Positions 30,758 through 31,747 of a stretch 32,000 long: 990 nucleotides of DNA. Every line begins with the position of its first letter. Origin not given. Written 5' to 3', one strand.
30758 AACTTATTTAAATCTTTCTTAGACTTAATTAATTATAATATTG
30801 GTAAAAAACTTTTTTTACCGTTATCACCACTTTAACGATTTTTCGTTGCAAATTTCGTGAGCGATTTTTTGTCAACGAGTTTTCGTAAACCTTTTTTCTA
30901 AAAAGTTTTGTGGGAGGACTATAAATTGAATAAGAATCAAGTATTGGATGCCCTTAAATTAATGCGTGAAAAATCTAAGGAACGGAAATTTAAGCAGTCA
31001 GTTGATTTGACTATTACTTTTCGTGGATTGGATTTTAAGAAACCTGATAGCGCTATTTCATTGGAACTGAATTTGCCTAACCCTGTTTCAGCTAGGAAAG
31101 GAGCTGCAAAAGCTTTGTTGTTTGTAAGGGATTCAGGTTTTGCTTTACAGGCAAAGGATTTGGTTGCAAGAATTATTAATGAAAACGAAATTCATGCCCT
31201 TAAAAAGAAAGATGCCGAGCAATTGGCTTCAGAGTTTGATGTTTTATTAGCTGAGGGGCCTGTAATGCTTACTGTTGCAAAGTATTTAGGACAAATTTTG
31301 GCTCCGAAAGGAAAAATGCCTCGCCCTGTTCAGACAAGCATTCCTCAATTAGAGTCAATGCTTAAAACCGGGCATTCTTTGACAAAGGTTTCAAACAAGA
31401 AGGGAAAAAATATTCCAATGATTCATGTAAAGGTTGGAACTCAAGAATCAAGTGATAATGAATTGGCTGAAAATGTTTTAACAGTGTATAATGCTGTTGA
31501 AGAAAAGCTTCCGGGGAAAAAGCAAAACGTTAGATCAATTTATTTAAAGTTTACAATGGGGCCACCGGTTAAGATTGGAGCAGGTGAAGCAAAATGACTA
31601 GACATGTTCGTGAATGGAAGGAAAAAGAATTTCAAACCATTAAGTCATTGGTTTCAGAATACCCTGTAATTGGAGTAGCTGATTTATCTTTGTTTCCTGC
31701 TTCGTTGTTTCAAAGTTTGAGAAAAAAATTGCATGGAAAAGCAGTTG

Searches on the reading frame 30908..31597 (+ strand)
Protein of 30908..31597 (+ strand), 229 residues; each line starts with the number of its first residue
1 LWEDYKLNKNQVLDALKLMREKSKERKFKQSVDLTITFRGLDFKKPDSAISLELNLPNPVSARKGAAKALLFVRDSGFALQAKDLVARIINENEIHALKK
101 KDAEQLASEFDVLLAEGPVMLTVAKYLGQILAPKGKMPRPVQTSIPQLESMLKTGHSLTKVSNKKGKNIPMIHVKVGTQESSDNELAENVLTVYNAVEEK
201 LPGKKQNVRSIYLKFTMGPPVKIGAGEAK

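Call 15: search_protein_families(library=pfam, proteins=[window:30908-31597:+], max_evalue=0.001)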
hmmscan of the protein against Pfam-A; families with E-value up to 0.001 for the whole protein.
window:30908-31597:+ (229 aa): 1 family
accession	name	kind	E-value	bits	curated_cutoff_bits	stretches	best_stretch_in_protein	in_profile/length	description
PF00687.26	Ribosomal_L1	-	9.5e-39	133.5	32.2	1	22-219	3-198/198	Ribosomal protein L1p/L10e family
